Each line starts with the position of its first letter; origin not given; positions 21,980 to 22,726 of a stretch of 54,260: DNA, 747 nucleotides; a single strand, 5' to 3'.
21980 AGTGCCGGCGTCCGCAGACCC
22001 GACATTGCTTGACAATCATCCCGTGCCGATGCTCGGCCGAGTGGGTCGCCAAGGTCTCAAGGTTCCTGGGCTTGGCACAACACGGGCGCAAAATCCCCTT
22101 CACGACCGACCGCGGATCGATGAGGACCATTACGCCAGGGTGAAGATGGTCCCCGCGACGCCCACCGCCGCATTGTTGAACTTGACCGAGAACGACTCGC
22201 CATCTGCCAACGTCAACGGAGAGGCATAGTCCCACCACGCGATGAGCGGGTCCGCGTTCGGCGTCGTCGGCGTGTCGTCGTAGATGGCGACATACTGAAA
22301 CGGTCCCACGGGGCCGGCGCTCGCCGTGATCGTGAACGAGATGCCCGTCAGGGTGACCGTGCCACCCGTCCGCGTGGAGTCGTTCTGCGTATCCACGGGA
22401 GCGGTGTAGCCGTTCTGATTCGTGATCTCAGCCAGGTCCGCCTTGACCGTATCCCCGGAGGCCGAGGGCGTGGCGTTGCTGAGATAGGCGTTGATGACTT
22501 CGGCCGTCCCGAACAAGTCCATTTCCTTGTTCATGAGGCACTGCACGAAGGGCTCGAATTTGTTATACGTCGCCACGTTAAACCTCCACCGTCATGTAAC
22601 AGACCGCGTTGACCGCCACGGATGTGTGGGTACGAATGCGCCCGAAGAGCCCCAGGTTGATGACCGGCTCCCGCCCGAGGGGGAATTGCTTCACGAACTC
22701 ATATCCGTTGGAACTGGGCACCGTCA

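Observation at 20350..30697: A 10-kb block of PKD, beta-helix and repeat 'surface' proteins placed upstream of the packaging genes, separate from the tail module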

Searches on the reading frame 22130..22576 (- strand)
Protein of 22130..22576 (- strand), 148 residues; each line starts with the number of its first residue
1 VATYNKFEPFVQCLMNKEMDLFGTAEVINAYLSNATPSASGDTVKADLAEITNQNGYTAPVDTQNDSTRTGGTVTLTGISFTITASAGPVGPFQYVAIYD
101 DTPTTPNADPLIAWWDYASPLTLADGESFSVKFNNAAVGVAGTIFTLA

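Call 4: search_protein_families(library=pfam, proteins=[window:22130-22576:-], max_evalue=0.1)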
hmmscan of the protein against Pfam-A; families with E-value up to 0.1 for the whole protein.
window:22130-22576:- (148 aa): 0 families

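Call 5: search_protein_families(library=phrogs, proteins=[window:22130-22576:-], max_evalue=0.1)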
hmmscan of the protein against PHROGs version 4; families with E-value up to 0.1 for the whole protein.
window:22130-22576:- (148 aa): 0 families

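Call 29: search_solved_structures(query=window:22133-22576:-, max_evalue=10)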
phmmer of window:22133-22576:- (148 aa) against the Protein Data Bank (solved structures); distinct sequences matched with E-value up to 10: 1.
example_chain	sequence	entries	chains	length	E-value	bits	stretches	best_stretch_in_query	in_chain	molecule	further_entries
6tba_3A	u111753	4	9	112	0.97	12.7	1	59-92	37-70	Uncharacterized protein | Stopper protein Rcc01689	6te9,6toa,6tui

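Call 31: find_homologous_proteins(query=window:22130-22576:-, max_evalue=0.001)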
Query window:22130-22576:- (148 aa): 1989 proteins with E <= 0.001 among 2068 candidates; the best 120 are listed.
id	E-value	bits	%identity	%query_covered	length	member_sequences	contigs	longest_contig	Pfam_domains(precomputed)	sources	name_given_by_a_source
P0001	1.0e-91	322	100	100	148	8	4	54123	-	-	-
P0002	4.1e-79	281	85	100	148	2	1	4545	-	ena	-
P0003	4.3e-79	281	89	100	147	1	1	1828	-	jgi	jgi:hypothetical protein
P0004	2.2e-78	279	89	100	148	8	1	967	-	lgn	-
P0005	5.4e-78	278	87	100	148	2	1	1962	-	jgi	-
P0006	9.2e-76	270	87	99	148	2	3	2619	-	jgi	jgi:hypothetical protein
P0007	1.1e-75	270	93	93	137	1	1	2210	-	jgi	jgi:hypothetical protein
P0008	2.1e-75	269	88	99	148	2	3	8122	-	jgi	jgi:hypothetical protein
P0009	3.9e-75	268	86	99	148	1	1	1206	-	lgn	-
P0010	2.4e-74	266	84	100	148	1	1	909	-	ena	-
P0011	3.0e-74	266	84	99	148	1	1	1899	-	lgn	-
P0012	4.1e-74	265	84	99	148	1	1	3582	-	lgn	-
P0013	9.6e-74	264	84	100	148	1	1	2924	-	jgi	jgi:hypothetical protein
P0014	4.1e-73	262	83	99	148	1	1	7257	-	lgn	-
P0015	1.0e-72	261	82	100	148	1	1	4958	-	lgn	-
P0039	3.8e-59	217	71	100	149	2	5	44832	-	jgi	jgi:hypothetical protein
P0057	1.2e-52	196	67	100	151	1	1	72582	-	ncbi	-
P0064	5.6e-51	190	65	99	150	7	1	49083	-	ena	-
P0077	1.2e-49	186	64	100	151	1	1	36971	-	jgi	jgi:hypothetical protein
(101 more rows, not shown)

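Call 32: find_encoding_contigs(protein=P0057, flank=10000, max_places=2)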
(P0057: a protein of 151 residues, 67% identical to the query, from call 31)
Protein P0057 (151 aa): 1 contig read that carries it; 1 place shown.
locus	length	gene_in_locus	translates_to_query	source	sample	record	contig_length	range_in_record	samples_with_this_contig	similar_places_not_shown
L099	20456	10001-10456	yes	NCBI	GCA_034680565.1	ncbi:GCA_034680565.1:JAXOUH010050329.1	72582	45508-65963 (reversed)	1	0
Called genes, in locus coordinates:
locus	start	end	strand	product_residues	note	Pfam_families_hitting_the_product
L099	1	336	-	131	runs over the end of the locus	-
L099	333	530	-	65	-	-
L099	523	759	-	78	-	-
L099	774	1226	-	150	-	-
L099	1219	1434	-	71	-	-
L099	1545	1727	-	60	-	-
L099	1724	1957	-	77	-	-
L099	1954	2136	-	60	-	-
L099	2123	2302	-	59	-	-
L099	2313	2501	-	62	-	-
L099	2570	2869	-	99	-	-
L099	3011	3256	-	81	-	-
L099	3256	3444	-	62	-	-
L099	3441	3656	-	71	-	-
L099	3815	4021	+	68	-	-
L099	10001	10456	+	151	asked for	-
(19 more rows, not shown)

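Call 33: find_encoding_contigs(protein=P0064, flank=10000, max_places=2)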
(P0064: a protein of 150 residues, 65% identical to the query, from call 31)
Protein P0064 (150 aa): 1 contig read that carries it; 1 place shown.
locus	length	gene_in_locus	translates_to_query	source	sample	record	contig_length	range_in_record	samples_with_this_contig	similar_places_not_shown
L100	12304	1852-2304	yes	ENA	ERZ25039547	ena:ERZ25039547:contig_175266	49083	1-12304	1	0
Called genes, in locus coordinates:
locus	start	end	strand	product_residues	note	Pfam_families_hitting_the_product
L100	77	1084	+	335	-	PF05866:RusA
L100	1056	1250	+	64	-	-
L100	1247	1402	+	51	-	-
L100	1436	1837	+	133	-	-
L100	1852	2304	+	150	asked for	-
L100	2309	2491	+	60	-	-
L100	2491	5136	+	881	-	PF22842:Pel9A-like_beta_helix, PF13229:Beta_helix (weak), PF13385:Laminin_G_3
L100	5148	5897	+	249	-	-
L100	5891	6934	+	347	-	PF00041:fn3 (faint)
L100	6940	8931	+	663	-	-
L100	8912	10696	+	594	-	-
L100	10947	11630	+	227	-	-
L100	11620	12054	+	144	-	-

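Call 34: find_encoding_contigs(protein=P0039, flank=10000, max_places=2)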
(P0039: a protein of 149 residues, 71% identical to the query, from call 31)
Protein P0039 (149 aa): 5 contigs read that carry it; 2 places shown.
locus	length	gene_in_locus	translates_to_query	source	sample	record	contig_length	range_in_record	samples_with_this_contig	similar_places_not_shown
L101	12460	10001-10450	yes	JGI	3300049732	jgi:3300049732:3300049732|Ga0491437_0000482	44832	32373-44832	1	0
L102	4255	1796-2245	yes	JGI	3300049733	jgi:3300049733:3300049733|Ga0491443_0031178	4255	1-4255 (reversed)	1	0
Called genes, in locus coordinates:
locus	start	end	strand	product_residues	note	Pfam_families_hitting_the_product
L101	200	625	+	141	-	-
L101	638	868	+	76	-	-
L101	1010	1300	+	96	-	-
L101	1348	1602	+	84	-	-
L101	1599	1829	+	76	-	-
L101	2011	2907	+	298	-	-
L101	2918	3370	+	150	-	-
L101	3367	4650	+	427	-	-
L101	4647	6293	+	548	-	PF13229:Beta_helix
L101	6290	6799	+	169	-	-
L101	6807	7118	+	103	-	-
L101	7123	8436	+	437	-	-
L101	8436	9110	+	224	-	-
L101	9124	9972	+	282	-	-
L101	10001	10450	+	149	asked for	-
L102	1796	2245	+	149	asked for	-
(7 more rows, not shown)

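Call 42: search_solved_structures(query=A2, max_evalue=10, show_alignments=2)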
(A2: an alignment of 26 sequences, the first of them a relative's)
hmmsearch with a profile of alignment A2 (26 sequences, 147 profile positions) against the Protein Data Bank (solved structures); distinct sequences matched with E-value up to 10: 57.
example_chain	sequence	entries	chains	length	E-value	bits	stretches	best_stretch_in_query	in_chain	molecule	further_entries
7ycz_E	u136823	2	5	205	0.042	17.1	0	79-105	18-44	XG005-VL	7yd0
7v26_b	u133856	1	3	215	0.049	16.9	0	79-105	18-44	XG005 Light Chain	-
9i41_L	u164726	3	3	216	0.05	16.9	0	78-112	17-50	light chain | Fab light chain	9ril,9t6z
6w52_L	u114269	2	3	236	0.06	16.6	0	77-105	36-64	RSB1 Fab Light Chain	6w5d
9cj7_L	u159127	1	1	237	0.068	16.5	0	78-105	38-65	Fv region of 8.9F light chain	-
9zbw_B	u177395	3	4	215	0.073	16.4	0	79-105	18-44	Antibody LY-CoV1404 Fab Light Chain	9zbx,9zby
7lz6_D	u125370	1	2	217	0.087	16.1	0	77-105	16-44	b96.11 Fab light chain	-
7xsa_C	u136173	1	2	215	0.12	15.7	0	79-105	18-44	P2S-2E9 Light chain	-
9owe_D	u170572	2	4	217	0.14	15.4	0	17-78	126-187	F25.S02 Light chain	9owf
5f89_L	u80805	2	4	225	0.16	15.2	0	17-78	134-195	CAP248-2B Light Chain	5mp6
8ybs_E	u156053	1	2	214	0.18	15.1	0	19-78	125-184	THSC20.HVTR4 (Fab4) - Light Chain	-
7z0y_L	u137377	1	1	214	0.18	15.1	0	19-78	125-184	THSC20.HVTR04 Fab light chain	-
6p9j_L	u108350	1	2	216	0.2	14.9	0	19-78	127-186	human anti staphylococcus aureus antibody STAU-229 Fab light chain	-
6v39_h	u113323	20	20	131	0.21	14.9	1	38-77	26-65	30S ribosomal protein S8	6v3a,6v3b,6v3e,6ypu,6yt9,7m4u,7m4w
8tea_I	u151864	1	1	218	0.23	14.7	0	17-78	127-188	CS3pt1p4_C1L Fab light chain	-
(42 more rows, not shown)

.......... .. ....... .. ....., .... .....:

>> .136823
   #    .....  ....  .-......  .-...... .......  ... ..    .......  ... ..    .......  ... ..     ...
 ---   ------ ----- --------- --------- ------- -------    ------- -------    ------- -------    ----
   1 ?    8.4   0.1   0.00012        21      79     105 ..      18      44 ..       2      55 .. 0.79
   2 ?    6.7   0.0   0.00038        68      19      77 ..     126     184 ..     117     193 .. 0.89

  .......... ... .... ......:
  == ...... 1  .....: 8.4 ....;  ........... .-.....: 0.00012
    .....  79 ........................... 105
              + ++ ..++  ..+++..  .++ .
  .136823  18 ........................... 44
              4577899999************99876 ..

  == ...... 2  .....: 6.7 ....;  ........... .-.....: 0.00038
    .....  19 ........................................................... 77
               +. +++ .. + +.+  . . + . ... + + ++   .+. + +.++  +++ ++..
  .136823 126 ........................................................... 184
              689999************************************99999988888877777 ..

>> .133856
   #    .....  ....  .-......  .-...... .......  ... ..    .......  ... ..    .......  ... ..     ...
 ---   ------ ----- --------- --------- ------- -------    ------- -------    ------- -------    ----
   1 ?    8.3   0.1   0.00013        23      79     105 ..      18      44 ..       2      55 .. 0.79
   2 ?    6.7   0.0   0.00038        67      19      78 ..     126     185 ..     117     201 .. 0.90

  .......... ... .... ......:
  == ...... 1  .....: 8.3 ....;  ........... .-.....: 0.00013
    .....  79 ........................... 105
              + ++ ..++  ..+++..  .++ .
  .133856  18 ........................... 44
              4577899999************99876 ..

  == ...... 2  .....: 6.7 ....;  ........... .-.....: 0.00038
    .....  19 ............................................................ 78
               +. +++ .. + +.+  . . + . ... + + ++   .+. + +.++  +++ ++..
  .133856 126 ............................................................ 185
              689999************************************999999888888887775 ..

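Call 58: predict_structure(alignment_id=A3)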
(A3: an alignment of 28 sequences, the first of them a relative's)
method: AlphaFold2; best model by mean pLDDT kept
length: 148 residues; sequences in the alignment: 28
mean_pLDDT: 90.7   pTM: 0.84
mean pLDDT of the five models: 90.7, 89.0, 80.3, 78.7, 78.0
residues with pLDDT >= 90: 97; 70-90: 49; 50-70: 2; < 50: 0
segments of 3 or more residues with pLDDT < 50: none
pLDDT, mean of each block of 10 residues (from residue 1): 86 86 82 93 90 88 92 93 94 95 85 94 96 96 93
secondary structure, 60 per line:
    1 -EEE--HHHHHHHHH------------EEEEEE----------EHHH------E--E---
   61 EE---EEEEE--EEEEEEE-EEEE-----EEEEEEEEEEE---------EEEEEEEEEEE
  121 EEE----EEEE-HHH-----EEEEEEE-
elements in order: E2-4 H7-15 E28-33 E66-70 E73-79 E81-84 E90-100 E110-123 E128-131 E141-147

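Call 61: fold_search(model_id=the predicted structure, library=pdb)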
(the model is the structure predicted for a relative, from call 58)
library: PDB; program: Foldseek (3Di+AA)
matches with E <= 10: 194; with E <= 0.001: 0
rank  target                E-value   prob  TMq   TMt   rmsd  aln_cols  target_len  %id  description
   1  9nk0                  4.5e-01  0.03  0.12  0.12  15.2       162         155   10  Prenylated-FMN maturase PhdC from Mycolicibacterium fortuitum (apo) (released 2026-02-18)
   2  9o5m_A                5.0e-01  0.02  0.12  0.12  15.1       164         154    8  Prenylated-FMN maturase PhdC from Mycolicibacterium fortuitum bound to prenylated flavin mononucleotide in the P1 spac (released 2026-02-18)
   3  9nk4                  5.3e-01  0.03  0.12  0.12  14.4       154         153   10  Prenylated-FMN maturase PhdC E45A mutant from Mycolicibacterium fortuitum bound to flavin mononucleotide (released 2026-02-18)
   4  9nk3                  7.3e-01  0.02  0.12  0.12  14.3       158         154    9  Prenylated-FMN maturase PhdC E45A mutant from Mycolicibacterium fortuitum (apo) (released 2026-02-18)
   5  3s48_A                9.0e-01  0.04  0.14  0.14  15.8       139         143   16  Human Alpha-Haemoglobin Complexed with the First NEAT Domain of IsdH from Staphylococcus aureus (released 2012-05-23)
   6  9o5m_D                1.1e+00  0.02  0.12  0.12  15.1       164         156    8  Prenylated-FMN maturase PhdC from Mycolicibacterium fortuitum bound to prenylated flavin mononucleotide in the P1 spac (released 2026-02-18)
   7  9a7x_B                1.4e+00  0.02  0.13  0.04  16.0       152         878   11  Integrative model of ISPT-SYA by crosslinking MS and deep learning (released 2024-09-18)
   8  9srj_A                1.4e+00  0.01  0.12  0.11  14.6       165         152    9  Prenylated FMN oxidative maturase PhdC, PEG-bound (released 2025-12-17)
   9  9srg                  1.5e+00  0.02  0.13  0.13  13.7       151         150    9  Prenylated FMN oxidative maturase PhdC, FMN-bound (released 2025-12-17)
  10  2r9q_C                1.6e+00  0.04  0.19  0.11  16.2       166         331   14  Crystal structure of 2'-deoxycytidine 5'-triphosphate deaminase from Agrobacterium tumefaciens (released 2007-10-02)
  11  3fkh_A                1.6e+00  0.02  0.14  0.15  16.5       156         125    6  Crystal structure of Putative pyridoxamine 5'-phosphate oxidase (NP_601736.1) from CORYNEBACTERIUM GLUTAMICUM ATCC 130 (released 2009-01-13)
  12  9jlf_C                1.7e+00  0.02  0.15  0.17  17.0       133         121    5  Cryo-EM Structure of Bacteriophage FCWL1 head-to-tail interface (released 2025-01-22)
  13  3szk_F                2.1e+00  0.03  0.15  0.16  15.2       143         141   16  Crystal Structure of Human metHaemoglobin Complexed with the First NEAT Domain of IsdH from Staphylococcus aureus (released 2011-09-14)
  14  7v4f_A                2.2e+00  0.02  0.16  0.15  17.2       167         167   11  Unique non-heme hydroxylase in biosynthesis of nucleoside antibiotic pathway uncover mechanism of reaction (released 2022-02-23)
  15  3cgb_A                2.3e+00  0.03  0.11  0.05  12.1        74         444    5  Pyridine Nucleotide Complexes with Bacillus anthracis Coenzyme A-Disulfide Reductase: A Structural Analysis of Dual NA (released 2008-04-22)
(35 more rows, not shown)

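Call 82: find_related_loci(query=A3, collection=viral_contigs, flank=10000)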
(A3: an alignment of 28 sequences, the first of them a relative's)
Query A3 (148 aa) in viral_contigs; peptide patterns used: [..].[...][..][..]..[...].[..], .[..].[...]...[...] (x = any residue, [..] = any of these).
600 stretches matched a pattern (row limit reached: there are more); 475 encode a relative of the query (tblastn E <= 1e-3); the best 80 are kept; 80 distinct loci.
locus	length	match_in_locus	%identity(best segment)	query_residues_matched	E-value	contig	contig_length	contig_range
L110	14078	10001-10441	90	2-148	4e-86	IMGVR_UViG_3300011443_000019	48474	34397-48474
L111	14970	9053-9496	71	1-148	4e-70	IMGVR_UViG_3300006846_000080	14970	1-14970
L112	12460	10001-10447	71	1-148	3e-60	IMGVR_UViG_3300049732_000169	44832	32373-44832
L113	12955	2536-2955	59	1-148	2e-52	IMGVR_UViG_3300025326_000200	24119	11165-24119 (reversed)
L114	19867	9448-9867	60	1-141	7e-49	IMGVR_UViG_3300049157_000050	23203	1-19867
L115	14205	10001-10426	61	1-148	2e-48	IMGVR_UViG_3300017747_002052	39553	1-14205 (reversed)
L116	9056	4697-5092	56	1-133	4e-44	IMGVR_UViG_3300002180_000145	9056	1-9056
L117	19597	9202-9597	56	1-133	4e-44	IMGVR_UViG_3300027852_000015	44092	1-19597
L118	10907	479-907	54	1-148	6e-44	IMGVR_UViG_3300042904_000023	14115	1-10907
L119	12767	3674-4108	55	1-148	5e-44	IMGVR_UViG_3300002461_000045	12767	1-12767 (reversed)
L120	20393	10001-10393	58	1-133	8e-43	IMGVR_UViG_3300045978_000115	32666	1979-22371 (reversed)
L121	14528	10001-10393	58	1-133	8e-43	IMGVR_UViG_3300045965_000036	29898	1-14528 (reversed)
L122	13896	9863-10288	52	1-148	9e-43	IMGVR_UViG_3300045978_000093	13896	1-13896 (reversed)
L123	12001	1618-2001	56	1-133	1e-41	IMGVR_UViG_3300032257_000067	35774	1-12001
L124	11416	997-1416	58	1-148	5e-41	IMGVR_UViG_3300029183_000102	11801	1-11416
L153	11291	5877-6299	45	1-141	2e-34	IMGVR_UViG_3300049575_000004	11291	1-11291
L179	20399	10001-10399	45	1-133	6e-30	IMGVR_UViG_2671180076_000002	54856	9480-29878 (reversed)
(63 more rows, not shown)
